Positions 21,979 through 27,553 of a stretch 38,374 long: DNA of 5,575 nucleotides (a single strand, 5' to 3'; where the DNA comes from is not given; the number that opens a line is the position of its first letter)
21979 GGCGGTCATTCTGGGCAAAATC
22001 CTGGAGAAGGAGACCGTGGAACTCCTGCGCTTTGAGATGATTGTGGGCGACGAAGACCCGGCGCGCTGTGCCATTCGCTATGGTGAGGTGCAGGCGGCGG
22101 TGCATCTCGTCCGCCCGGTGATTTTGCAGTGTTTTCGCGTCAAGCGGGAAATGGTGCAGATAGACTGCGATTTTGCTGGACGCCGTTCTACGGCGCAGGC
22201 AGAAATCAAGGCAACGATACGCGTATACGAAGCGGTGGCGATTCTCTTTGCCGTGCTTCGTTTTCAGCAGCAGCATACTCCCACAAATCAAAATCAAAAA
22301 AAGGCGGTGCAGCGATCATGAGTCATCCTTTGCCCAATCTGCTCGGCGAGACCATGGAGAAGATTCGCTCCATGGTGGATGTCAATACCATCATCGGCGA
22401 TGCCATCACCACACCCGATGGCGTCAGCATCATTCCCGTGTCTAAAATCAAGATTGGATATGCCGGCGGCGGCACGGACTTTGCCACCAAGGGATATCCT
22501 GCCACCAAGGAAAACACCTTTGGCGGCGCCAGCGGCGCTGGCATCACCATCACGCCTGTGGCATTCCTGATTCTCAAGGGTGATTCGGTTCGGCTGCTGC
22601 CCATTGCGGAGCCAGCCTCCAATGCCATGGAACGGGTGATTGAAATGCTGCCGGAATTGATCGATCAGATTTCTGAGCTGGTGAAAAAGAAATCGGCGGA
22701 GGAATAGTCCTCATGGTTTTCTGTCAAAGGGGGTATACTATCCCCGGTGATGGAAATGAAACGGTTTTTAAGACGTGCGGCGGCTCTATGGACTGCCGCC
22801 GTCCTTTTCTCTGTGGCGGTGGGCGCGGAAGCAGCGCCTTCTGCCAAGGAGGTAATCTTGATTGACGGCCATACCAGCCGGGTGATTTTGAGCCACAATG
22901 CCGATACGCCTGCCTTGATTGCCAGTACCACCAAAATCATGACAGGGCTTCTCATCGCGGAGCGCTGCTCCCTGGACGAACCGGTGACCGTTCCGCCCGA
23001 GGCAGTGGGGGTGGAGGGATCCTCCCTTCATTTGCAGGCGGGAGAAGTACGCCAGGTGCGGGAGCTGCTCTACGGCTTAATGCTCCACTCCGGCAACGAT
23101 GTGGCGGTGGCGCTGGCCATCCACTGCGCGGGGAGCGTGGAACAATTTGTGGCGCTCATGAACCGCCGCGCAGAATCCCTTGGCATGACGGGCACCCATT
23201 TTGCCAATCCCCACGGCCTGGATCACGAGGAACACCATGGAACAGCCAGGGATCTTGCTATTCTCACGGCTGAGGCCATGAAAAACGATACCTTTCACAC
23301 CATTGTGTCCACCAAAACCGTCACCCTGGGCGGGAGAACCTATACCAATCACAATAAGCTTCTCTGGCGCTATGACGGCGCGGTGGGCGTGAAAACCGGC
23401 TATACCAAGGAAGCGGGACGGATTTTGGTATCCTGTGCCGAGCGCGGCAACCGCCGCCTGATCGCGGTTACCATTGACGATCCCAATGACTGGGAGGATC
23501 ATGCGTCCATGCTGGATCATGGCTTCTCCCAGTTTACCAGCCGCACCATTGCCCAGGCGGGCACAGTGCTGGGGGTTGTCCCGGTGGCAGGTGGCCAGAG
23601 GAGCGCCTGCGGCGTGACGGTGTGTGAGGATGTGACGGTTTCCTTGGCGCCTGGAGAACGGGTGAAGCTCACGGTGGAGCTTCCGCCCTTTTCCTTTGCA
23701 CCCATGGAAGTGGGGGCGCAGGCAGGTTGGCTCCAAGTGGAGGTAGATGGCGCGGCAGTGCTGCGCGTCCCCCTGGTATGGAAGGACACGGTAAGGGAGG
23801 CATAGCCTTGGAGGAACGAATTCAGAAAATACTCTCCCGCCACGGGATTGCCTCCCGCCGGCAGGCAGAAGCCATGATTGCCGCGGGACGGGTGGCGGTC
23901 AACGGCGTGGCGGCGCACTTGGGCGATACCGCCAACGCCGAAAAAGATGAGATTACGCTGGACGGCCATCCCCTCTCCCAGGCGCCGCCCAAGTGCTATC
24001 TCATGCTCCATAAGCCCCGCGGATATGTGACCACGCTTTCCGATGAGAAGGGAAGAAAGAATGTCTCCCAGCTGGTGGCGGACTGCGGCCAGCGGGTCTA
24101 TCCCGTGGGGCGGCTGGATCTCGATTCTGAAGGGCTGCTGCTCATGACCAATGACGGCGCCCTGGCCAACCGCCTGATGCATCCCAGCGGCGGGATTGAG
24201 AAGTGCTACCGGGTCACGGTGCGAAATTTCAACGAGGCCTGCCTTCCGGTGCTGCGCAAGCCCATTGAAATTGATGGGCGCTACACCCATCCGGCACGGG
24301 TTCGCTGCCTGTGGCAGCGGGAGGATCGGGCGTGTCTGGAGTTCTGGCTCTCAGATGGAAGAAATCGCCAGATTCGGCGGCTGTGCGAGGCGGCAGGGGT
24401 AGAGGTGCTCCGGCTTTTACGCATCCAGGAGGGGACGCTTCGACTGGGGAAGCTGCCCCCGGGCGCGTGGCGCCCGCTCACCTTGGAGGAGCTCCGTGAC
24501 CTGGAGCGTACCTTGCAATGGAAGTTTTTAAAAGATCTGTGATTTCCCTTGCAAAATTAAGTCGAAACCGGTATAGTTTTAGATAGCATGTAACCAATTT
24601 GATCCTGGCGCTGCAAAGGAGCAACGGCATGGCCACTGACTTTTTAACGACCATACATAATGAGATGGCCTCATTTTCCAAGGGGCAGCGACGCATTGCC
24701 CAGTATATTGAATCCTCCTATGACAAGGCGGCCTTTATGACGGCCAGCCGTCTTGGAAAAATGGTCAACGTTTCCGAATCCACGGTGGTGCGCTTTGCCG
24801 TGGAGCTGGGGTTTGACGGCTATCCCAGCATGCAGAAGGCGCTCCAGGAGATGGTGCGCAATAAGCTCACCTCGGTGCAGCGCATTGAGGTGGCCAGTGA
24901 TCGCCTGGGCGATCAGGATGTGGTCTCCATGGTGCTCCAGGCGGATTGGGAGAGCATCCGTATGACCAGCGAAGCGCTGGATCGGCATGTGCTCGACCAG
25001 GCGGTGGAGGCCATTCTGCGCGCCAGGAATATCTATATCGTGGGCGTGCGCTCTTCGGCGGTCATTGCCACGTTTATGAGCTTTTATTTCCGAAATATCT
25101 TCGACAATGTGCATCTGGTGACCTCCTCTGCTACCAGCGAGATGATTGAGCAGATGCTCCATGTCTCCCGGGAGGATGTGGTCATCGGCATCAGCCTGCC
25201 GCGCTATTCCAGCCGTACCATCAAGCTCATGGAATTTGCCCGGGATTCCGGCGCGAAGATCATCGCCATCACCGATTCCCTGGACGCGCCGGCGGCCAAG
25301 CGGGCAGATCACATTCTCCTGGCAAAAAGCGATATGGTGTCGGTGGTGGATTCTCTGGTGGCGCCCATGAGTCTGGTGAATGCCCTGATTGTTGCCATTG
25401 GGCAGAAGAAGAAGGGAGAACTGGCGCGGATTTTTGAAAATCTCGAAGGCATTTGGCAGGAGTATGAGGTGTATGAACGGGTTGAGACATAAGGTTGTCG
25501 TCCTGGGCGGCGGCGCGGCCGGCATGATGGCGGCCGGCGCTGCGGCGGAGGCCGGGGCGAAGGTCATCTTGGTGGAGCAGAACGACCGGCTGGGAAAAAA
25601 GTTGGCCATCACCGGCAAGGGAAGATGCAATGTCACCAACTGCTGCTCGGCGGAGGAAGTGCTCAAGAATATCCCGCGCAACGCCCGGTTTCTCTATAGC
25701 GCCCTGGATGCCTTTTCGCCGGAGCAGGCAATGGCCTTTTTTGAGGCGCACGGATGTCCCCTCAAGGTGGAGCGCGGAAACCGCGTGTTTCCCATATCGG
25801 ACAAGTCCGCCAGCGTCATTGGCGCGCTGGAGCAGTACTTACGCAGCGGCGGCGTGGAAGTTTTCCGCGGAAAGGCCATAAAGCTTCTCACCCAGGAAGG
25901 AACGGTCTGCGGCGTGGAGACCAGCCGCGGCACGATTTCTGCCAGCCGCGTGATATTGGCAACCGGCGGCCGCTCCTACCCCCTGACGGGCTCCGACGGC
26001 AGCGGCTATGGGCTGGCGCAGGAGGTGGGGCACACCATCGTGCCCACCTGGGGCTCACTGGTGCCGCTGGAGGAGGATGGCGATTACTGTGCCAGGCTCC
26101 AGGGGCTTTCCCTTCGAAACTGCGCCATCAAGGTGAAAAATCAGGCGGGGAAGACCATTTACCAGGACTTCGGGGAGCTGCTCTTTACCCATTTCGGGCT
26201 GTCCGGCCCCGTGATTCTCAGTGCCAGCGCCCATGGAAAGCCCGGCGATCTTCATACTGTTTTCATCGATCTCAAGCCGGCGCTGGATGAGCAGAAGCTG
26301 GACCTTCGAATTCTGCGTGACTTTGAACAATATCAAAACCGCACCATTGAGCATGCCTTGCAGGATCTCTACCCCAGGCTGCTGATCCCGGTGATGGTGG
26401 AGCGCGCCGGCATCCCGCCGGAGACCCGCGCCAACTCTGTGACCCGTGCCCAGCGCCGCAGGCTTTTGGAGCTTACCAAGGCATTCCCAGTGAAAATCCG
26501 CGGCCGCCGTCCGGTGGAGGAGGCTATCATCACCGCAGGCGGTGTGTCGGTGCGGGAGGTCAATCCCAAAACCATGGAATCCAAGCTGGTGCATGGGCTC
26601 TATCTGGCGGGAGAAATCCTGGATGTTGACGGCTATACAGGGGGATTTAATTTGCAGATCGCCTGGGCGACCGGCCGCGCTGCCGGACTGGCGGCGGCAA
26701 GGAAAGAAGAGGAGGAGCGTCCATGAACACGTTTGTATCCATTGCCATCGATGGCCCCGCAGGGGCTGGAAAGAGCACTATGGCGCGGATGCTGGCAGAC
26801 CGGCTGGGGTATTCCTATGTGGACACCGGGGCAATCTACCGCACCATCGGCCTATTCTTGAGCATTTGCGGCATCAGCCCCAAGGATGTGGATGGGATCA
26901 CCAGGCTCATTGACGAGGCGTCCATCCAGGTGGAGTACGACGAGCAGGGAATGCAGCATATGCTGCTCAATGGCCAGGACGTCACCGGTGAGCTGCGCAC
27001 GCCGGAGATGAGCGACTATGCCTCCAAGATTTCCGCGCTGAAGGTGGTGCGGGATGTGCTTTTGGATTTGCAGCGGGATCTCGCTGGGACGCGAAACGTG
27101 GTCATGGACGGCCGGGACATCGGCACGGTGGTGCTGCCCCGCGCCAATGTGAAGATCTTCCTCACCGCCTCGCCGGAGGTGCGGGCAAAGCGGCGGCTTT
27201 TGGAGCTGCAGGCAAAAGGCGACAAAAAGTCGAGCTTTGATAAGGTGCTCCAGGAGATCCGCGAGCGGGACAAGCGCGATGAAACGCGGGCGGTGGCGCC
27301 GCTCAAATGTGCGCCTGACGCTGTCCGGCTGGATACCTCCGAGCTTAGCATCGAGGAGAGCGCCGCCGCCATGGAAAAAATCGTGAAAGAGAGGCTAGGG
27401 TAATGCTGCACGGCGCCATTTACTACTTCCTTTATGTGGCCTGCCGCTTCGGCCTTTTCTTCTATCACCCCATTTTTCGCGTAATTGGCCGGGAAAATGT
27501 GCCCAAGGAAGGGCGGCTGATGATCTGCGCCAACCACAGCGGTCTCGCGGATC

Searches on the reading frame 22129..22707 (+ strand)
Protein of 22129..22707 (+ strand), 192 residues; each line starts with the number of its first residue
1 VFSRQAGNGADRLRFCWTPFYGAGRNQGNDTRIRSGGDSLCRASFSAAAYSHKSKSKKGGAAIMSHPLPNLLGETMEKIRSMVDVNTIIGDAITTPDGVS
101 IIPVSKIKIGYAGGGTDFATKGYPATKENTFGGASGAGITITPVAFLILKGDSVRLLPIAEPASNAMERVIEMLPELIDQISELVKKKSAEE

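Call 6: search_protein_families(library=ncbifam, proteins=[window:22129-22707:+])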
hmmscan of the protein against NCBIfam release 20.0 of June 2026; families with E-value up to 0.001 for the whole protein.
window:22129-22707:+ (192 aa): 1 family
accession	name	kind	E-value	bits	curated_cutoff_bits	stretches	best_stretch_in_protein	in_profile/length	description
TIGR02874.1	spore_ytfJ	equivalog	6.4e-40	136.3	116.3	1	66-188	2-124/125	GerW family sporulation protein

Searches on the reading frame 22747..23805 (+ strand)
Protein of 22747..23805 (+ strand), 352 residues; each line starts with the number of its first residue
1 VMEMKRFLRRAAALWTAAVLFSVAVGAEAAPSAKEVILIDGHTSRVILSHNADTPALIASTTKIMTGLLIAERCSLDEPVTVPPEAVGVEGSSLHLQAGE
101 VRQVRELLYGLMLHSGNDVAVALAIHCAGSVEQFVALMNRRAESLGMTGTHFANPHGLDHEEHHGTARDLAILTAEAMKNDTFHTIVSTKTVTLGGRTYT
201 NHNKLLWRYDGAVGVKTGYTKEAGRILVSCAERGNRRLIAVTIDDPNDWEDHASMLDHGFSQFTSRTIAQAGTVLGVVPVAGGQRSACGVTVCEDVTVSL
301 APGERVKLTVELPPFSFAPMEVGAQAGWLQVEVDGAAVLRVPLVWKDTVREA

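Call 6: search_protein_families(library=ncbifam, proteins=[window:22747-23805:+])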
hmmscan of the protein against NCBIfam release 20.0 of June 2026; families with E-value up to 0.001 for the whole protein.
window:22747-23805:+ (352 aa): 7 families
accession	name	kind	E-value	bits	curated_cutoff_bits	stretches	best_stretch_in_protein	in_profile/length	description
NF008489.0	PRK11397.1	equivalog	1.2e-43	149.3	610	1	32-351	36-374/389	serine-type D-Ala-D-Ala carboxypeptidase DacD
NF007445.0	PRK10001.1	equivalog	4.9e-36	124.4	765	1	18-351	18-376/400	serine-type D-Ala-D-Ala carboxypeptidase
NF008059.0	PRK10793.1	equivalog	1.2e-35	123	694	1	33-351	46-383/403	D-alanyl-D-alanine carboxypeptidase DacA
NF008668.0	PRK11669.1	equivalog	1.4e-25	90.1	294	1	32-244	42-262/316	D-alanyl-D-alanine endopeptidase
NF038273.1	strep_PBP3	exception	3.6e-23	82.2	490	1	20-311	15-342/407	D-alanyl-D-alanine carboxypeptidase PBP3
NF000471.1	vanY_of_D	exception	5.8e-19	68.5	625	1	33-241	99-331/354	transpeptidase-like D-Ala-D-Ala carboxypeptidase VanY-D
NF038258.2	PBP4_Staph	exception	1.1e-18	67.3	500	1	42-243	49-277/366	penicillin-binding protein PBP4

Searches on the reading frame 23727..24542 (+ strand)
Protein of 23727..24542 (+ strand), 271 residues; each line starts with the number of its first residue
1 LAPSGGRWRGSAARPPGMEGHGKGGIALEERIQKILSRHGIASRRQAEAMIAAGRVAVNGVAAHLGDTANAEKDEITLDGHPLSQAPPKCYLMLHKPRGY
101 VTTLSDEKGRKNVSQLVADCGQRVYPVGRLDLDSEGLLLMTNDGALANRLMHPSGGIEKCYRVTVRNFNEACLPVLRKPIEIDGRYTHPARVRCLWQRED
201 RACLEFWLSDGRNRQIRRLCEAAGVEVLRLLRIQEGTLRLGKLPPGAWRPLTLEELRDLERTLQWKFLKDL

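Call 6: search_protein_families(library=ncbifam, proteins=[window:23727-24542:+])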
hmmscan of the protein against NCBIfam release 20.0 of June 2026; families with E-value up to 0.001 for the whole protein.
window:23727-24542:+ (271 aa): 7 families
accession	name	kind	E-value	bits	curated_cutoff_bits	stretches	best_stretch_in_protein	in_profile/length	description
TIGR00093.1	TIGR00093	subfamily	2.8e-43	147.5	109.3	1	95-252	1-160/161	pseudouridine synthase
NF007976.1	PRK10700.1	equivalog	5.9e-42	143.8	290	1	29-260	2-241/291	23S rRNA pseudouridine(2605) synthase RluB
NF007784.0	PRK10475.1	equivalog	9.3e-38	129.8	318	1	31-261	8-234/290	23S rRNA pseudouridine(2604) synthase RluF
NF008097.0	PRK10839.1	equivalog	1.8e-27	96.5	275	1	31-257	2-228/232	16S rRNA pseudouridine(516) synthase RsuA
NF008487.1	PRK11394.1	equivalog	1.4e-21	77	284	1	88-252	27-205/206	23S rRNA pseudouridine(2457) synthase RluE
NF008321.0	PRK11112.1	equivalog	0.00015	21.1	328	1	94-168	14-93/257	tRNA pseudouridine(65) synthase TruC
TIGR00005.1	rluA_subfam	subfamily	0.00039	19.8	192.7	0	42-145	19-141/298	RluA family pseudouridine synthase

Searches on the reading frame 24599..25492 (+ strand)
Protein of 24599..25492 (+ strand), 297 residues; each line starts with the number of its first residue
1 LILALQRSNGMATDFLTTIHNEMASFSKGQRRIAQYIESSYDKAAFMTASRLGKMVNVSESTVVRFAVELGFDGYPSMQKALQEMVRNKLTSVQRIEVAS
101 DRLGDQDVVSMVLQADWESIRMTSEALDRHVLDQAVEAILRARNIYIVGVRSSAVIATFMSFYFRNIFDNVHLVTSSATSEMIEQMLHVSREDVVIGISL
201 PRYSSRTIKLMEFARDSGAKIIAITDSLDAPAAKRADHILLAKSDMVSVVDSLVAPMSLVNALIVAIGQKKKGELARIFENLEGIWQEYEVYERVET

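Call 6: search_protein_families(library=ncbifam, proteins=[window:24599-25492:+])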
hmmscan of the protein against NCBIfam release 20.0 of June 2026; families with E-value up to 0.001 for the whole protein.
window:24599-25492:+ (297 aa): 11 families
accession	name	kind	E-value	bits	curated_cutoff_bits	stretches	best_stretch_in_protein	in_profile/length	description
NF008451.0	PRK11302.1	subfamily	2.1e-23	83.2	296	1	14-263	2-250/286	transcriptional regulator HexR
NF008458.0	PRK11337.1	equivalog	3.7e-22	78.7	378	1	21-271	22-272/293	MurR/RpiR family transcriptional regulator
NF040776.2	AlsR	equivalog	8.2e-21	74.2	400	1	22-271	11-260/279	transcriptional repressor AlsR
NF008590.0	PRK11557.1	equivalog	9.4e-20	71.2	355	1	16-271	4-263/282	MurR/RpiR family transcriptional regulator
NF012026.0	PRK15482.1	equivalog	4.2e-17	62.6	408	1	15-245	3-236/285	HTH-type transcriptional regulator MurR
NF010701.0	PRK14101.1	equivalog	2.6e-14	52.3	920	1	7-263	335-584/638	bifunctional transcriptional regulator/glucokinase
NF046014.1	sap1_reg_SapR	equivalog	2.4e-10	40.3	500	1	15-274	1-275/295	sap1 transcriptional regulator SapR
NF046059.1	NagB_SO3506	equivalog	3.3e-06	26.7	430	1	140-269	36-167/330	glucosamine-6-phosphate deaminase NagB-II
TIGR03127.2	RuMP_HxlB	equivalog_domain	1.4e-05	25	160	1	120-241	8-122/178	6-phospho-3-hexuloisomerase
TIGR01135.1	glmS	equivalog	0.00013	20.6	418.05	1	112-270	267-420/607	glutamine--fructose-6-phosphate transaminase (isomerizing)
NF001484.0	PRK00331.1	subfamily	0.00071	18.1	381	1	122-272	264-417/601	isomerizing glutamine--fructose-6-phosphate transaminase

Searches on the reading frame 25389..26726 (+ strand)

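Call 6: search_protein_families(library=ncbifam, proteins=[window:25389-26726:+])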
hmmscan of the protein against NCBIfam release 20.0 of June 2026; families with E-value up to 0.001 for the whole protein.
window:25389-26726:+ (445 aa): 54 families (the best 25 are shown)
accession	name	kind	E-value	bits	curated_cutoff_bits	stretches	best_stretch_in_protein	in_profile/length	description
TIGR00275.1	TIGR00275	subfamily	1e-134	449.3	183.8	1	36-433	1-400/401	aminoacetone oxidase family FAD-binding enzyme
TIGR03862.1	flavo_PP4765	subfamily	6.2e-36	124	242.65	1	57-437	2-372/376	TIGR03862 family flavoprotein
NF006130.0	PRK08274.1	equivalog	1.8e-13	50.1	369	2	34-67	6-39/467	FAD-dependent tricarballylate dehydrogenase TcuA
NF005511.0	PRK07121.1-4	equivalog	1.6e-10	40.1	466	1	34-65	21-52/553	FAD-binding protein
TIGR03997.1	mycofact_OYE_2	equivalog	1.6e-08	33.4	793.15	1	31-77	377-423/645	mycofactocin system FadH/OYE family oxidoreductase 2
NF005882.1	PRK07843.1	equivalog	4.4e-08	32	788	1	35-100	3-68/547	3-oxosteroid 1-dehydrogenase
NF053676.1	4oxCHCAChcC1Cy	equivalog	7.8e-08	31.2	1000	1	34-93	2-61/528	4-oxocyclohexanecarboxylate 2-dehydrogenase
NF009477.0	PRK12843.1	equivalog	2.2e-07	29.7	758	1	32-115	15-99/578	FAD-dependent oxidoreductase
NF045599.1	bili_reduct_long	exception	2.7e-07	29.2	750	1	33-75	381-423/641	bilirubin reductase, long form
TIGR01350.1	lipoamide_DH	equivalog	3.1e-07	29.5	408.8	1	35-69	3-36/461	dihydrolipoyl dehydrogenase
TIGR00136.1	mnmG_gidA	equivalog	4.5e-07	28.6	524.85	0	35-82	2-53/616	tRNA uridine-5-carboxymethylaminomethyl(34) synthesis enzyme MnmG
NF041087.1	bile_acid_BaiCD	equivalog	6.4e-07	27.8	825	1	34-78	381-425/642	bile acid Fe-S flavoenzyme BaiCD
TIGR01372.1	soxA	subfamily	7e-07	27.4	1164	1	36-73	171-208/996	sarcosine oxidase subunit alpha family protein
TIGR02053.1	MerA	equivalog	9.9e-07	28.1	454.45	0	35-64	2-31/465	mercury(II) reductase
NF001933.0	PRK00711.1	subfamily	1.4e-06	27.6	383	0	146-199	206-260/429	D-amino acid dehydrogenase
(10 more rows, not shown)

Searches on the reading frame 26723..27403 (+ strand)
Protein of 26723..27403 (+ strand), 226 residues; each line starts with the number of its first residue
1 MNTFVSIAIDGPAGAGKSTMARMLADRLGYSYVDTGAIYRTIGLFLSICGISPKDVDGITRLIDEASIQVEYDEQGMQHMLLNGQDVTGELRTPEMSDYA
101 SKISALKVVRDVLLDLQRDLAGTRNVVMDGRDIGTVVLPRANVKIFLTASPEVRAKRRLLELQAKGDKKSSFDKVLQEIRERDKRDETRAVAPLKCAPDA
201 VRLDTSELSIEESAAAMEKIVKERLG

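Call 6: search_protein_families(library=ncbifam, proteins=[window:26723-27403:+])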
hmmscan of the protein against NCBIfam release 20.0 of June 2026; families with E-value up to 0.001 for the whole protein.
window:26723-27403:+ (226 aa): 12 families
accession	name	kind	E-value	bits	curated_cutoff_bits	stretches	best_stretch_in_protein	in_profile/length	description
TIGR00017.1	cmk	equivalog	9.1e-71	238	135.55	1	5-214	3-210/217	(d)CMP kinase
NF010004.0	PRK13477.1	equivalog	1.4e-68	231.5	524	1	7-224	288-506/514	bifunctional pantoate--beta-alanine ligase/(d)CMP kinase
NF008816.0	PRK11860.1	equivalog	1.5e-55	188.6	943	1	6-220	445-653/662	bifunctional 3-phosphoshikimate 1-carboxyvinyltransferase/cytidylate kinase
NF007071.0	PRK09518.1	equivalog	6.3e-49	167.1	953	1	3-222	3-226/706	bifunctional cytidylate kinase/GTPase Der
TIGR02173.1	cyt_kin_arch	equivalog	2.4e-14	53.7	102.1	2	117-192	65-135/169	(d)CMP kinase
NF003012.0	PRK03839.1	equivalog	3.2e-06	27.2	152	1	6-38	2-34/180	putative kinase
NF040667.1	hom_kin_desulfo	exception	1.1e-05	25.4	197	1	7-38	3-34/163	homoserine kinase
NF006015.0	PRK08154.1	subfamily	2.2e-05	23.8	204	0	6-34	138-166/314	anaerobic benzoate catabolism transcriptional regulator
NF005115.0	PRK06547.1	equivalog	4.9e-05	22.8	173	0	6-39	17-51/172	hypothetical protein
NF004861.0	PRK06217.1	equivalog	0.00055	19.4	203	0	6-37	3-34/183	hypothetical protein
NF002988.0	PRK03731.1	equivalog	0.00071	19.4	161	0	8-38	6-36/174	shikimate kinase AroL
NF006746.0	PRK09270.1-5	subfamily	0.00075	18.5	250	0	7-29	24-46/210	nucleoside/nucleotide kinase family protein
